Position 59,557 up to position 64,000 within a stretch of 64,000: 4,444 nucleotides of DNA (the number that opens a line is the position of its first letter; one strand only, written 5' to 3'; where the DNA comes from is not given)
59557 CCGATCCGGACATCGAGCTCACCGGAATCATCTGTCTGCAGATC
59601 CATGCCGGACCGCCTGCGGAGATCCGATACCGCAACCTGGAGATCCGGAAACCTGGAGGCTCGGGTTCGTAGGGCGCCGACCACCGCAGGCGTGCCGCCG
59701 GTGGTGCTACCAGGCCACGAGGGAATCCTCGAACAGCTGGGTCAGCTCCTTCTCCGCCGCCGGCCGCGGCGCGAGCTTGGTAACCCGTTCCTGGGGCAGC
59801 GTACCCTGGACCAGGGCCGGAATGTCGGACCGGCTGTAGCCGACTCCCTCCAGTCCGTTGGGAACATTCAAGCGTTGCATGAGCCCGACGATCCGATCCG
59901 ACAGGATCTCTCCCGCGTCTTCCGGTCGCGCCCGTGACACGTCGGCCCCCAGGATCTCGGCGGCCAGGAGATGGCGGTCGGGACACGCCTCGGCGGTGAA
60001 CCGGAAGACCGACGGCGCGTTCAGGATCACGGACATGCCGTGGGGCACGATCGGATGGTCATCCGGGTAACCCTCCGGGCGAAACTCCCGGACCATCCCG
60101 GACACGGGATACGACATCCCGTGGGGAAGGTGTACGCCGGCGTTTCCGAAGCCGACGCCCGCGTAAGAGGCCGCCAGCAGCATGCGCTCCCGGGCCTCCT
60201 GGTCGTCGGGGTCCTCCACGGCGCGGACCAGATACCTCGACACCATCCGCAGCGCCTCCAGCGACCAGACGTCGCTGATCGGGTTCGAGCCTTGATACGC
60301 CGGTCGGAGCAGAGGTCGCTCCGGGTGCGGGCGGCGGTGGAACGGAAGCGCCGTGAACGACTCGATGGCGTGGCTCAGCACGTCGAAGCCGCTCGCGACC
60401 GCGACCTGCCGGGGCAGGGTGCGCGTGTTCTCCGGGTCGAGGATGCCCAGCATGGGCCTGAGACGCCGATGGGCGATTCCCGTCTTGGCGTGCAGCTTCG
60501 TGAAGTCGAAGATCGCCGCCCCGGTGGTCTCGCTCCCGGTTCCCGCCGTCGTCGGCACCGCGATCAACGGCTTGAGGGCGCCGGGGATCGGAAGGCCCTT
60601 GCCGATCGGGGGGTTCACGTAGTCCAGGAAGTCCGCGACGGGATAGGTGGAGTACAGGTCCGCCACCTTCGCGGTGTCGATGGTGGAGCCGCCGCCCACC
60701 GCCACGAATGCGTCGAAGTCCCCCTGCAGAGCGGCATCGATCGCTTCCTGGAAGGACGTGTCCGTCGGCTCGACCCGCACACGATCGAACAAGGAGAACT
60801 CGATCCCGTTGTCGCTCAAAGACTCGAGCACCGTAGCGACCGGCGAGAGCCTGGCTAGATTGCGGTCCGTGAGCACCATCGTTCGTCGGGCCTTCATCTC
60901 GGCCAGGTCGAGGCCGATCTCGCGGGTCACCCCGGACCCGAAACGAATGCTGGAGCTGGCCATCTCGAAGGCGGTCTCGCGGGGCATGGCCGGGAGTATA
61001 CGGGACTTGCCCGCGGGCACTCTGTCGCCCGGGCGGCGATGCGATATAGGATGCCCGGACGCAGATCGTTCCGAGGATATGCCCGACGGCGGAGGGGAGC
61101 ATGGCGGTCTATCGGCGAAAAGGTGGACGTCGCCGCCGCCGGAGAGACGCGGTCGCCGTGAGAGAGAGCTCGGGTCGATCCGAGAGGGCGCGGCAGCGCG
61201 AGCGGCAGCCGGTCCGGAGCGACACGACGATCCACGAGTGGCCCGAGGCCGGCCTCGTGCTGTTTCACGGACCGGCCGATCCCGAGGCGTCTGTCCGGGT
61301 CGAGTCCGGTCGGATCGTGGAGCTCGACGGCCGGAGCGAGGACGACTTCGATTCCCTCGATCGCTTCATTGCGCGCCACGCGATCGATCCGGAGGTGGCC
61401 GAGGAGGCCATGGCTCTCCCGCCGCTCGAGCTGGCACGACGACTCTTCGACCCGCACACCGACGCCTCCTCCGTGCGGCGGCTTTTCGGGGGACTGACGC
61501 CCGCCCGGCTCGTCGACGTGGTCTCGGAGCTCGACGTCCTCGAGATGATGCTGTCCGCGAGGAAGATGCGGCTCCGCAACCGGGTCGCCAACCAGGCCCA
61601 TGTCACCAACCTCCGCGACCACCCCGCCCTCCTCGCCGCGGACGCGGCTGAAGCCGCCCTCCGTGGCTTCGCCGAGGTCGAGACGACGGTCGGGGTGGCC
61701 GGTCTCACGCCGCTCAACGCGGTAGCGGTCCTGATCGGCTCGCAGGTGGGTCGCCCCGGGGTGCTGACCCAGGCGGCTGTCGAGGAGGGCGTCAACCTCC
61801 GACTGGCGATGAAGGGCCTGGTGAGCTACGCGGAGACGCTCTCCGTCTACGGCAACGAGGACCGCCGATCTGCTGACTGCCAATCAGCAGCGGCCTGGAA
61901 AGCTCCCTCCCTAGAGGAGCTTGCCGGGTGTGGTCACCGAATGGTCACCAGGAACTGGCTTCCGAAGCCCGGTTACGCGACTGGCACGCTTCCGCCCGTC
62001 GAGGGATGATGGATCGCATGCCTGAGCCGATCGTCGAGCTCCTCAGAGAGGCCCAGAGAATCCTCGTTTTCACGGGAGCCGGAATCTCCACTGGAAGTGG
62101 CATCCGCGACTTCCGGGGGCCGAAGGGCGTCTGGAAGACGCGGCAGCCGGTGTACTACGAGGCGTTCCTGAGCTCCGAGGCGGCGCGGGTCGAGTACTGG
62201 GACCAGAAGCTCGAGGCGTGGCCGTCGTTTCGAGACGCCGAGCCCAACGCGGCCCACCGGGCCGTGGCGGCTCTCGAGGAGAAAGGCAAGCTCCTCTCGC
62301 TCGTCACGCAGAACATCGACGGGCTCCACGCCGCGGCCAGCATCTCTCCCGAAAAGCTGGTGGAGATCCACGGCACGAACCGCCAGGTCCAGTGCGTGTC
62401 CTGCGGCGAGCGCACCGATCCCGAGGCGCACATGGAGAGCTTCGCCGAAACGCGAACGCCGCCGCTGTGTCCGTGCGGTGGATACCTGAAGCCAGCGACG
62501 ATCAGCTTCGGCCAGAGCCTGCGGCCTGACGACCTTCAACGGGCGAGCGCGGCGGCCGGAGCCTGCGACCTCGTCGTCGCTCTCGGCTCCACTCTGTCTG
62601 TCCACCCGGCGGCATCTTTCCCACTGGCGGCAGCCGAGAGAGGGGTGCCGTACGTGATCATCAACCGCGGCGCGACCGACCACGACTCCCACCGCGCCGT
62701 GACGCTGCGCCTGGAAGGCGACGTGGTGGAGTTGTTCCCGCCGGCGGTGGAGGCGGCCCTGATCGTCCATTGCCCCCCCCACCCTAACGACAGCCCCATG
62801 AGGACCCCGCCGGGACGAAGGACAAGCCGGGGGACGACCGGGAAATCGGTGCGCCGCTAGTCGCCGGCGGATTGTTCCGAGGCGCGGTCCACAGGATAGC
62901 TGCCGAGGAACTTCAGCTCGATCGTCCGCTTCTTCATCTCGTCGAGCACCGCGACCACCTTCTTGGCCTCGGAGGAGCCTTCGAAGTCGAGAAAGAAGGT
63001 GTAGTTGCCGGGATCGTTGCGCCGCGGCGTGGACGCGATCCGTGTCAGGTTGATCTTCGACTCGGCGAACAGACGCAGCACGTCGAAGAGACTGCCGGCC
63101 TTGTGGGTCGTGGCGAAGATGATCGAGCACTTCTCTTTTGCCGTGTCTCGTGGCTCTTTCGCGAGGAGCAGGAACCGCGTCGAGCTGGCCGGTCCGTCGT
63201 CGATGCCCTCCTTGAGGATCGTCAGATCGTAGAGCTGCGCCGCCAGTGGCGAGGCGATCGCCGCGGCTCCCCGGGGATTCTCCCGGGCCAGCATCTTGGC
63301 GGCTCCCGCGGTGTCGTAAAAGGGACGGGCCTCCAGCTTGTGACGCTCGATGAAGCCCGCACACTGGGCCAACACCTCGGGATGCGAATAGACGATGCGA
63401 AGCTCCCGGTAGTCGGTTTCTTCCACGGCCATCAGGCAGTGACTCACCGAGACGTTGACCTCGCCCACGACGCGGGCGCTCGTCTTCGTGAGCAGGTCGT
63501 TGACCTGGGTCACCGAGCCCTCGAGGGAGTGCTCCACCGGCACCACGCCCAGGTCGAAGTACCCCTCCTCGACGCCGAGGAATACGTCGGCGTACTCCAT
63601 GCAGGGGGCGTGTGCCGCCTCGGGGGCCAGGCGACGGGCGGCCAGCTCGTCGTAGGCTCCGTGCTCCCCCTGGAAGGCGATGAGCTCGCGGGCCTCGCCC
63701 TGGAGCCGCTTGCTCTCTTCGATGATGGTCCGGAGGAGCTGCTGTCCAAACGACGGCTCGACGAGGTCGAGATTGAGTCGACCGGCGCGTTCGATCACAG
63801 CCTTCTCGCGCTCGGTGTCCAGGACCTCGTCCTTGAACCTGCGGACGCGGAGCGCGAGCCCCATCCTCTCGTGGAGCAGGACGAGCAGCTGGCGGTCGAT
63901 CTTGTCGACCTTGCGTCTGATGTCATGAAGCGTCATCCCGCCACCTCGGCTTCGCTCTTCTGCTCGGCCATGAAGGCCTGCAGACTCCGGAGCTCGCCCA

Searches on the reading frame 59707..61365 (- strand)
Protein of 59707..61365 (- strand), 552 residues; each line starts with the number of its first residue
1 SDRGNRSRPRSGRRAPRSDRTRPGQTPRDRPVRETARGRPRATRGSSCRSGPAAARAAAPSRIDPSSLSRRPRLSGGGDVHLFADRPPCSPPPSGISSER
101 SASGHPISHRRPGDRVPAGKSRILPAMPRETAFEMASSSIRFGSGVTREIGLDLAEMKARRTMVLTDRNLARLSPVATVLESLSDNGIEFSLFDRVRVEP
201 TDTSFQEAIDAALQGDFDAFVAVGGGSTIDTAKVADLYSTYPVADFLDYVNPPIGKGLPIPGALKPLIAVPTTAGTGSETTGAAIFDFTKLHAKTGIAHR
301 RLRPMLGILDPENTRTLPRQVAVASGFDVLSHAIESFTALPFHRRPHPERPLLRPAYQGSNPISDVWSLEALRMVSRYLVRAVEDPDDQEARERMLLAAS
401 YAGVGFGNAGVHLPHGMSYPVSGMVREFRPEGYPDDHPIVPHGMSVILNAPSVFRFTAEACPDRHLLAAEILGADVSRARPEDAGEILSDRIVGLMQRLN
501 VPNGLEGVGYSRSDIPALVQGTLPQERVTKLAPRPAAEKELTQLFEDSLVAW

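Call 44: search_protein_families(library=pfam, proteins=[window:59707-61365:-])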
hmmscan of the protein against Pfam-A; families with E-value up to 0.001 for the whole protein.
window:59707-61365:- (552 aa): 3 families
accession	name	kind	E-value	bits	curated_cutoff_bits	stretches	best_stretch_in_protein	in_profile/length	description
PF00465.25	Fe-ADH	-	2.8e-41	141.3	31.3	1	139-311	3-168/168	Iron-containing alcohol dehydrogenase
PF25137.1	ADH_Fe_C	-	1.1e-29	104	27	1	359-548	20-193/194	Fe-containing alcohol dehydrogenase family, C-terminal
PF13685.12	Fe-ADH_2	-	2.2e-10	41.2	28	1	142-235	2-93/149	Iron-containing alcohol dehydrogenase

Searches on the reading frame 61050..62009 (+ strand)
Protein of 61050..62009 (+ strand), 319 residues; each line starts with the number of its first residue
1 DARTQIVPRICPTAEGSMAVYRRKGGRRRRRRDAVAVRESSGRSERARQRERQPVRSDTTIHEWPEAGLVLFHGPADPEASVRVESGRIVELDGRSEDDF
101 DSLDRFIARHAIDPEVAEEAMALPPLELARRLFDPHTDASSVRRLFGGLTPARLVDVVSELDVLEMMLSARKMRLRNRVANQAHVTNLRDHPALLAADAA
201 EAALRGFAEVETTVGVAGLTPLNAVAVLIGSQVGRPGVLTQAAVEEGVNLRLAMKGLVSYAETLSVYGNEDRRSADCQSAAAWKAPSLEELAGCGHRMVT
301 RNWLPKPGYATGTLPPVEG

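Call 44: search_protein_families(library=pfam, proteins=[window:61050-62009:+])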
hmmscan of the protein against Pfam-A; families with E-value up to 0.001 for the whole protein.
window:61050-62009:+ (319 aa): 1 family
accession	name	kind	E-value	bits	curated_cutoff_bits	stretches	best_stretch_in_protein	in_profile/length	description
PF02286.21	Dehydratase_LU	-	4.7e-91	306.4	25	1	43-271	2-230/552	Dehydratase large subunit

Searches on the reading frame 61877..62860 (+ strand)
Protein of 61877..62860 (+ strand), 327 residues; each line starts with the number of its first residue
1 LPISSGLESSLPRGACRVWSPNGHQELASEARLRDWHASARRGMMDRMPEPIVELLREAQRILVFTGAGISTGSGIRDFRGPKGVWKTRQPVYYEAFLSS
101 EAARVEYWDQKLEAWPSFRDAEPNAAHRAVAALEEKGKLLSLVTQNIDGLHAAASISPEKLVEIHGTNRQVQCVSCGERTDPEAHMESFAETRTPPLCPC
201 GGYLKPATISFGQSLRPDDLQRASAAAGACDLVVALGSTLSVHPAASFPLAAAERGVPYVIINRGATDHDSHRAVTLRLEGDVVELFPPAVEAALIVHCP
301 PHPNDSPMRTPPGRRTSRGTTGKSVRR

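Call 44: search_protein_families(library=pfam, proteins=[window:61877-62860:+])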
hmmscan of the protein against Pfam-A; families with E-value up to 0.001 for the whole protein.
window:61877-62860:+ (327 aa): 2 families
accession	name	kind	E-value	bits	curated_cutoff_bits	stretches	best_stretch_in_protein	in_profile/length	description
PF02146.23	SIR2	-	2.2e-39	135.7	24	1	67-244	1-180/180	Sir2 family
PF00205.28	TPP_enzyme_M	-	0.00034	20.8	30.4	0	221-284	69-131/137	Thiamine pyrophosphate enzyme, central domain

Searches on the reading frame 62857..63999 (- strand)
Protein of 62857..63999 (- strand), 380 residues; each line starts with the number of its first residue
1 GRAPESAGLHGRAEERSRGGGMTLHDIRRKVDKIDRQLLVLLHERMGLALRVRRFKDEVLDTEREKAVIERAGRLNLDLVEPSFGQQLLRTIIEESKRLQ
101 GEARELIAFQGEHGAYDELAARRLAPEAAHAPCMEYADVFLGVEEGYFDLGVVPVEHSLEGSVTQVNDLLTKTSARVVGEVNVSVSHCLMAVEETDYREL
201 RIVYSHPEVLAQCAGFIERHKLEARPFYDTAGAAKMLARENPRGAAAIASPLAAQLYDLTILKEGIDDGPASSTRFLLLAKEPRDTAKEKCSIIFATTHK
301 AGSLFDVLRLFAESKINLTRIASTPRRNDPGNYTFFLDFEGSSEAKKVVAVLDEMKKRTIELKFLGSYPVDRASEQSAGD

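Call 44: search_protein_families(library=pfam, proteins=[window:62857-63999:-])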
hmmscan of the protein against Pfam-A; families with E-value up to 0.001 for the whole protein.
window:62857-63999:- (380 aa): 3 families
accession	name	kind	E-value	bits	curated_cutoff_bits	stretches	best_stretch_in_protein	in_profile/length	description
PF00800.23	PDT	-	2.1e-54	184.5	25.2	1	107-283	1-180/181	Prephenate dehydratase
PF01817.26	CM_2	-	1.3e-15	57.8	27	1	27-100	1-79/80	Chorismate mutase type II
PF01842.31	ACT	-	2.7e-07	30.7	27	1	300-353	10-62/66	ACT domain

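Call 60: find_encoding_contigs(protein=window:62857-63936:-, flank=10000, max_places=3)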
Protein window:62857-63936:- (359 aa): 5 contigs read that carry it; 3 places shown.
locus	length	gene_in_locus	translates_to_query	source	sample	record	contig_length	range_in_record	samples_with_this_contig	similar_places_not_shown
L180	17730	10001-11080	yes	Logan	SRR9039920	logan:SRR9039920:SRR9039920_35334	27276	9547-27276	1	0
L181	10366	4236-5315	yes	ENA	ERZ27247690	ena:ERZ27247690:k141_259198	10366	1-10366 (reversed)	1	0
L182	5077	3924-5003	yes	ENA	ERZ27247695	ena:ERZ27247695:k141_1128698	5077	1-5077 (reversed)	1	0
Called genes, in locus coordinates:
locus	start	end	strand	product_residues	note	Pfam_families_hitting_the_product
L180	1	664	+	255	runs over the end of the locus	PF05153:MIOX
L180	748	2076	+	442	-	PF01408:GFO_IDH_MocA, PF21252:Glyco_hydro_109_C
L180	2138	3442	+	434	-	PF01408:GFO_IDH_MocA, PF21252:Glyco_hydro_109_C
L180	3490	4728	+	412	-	PF04909:Amidohydro_2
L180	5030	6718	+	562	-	PF00989:PAS, PF13188:PAS_8 (weak), PF08448:PAS_4 (faint), PF13426:PAS_9, PF00989:PAS, PF13188:PAS_8 (weak), PF13426:PAS_9 (weak)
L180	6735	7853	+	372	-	PF13483:Lactamase_B_3, PF12706:Lactamase_B_2 (weak)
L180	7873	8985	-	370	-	-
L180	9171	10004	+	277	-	PF00793:DAHP_synth_1, PF03102:NeuB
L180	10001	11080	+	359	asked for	PF01817:CM_2, PF00800:PDT, PF01842:ACT (weak)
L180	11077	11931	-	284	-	PF02146:SIR2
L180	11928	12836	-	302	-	PF02286:Dehydratase_LU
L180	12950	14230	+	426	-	PF00465:Fe-ADH, PF13685:Fe-ADH_2, PF25137:ADH_Fe_C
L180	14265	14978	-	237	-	PF06439:3keto-disac_hyd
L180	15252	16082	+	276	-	PF01261:AP_endonuc_2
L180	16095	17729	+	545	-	?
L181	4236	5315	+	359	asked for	PF01817:CM_2, PF00800:PDT, PF01842:ACT (weak)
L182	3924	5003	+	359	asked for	PF01817:CM_2, PF00800:PDT, PF01842:ACT (weak)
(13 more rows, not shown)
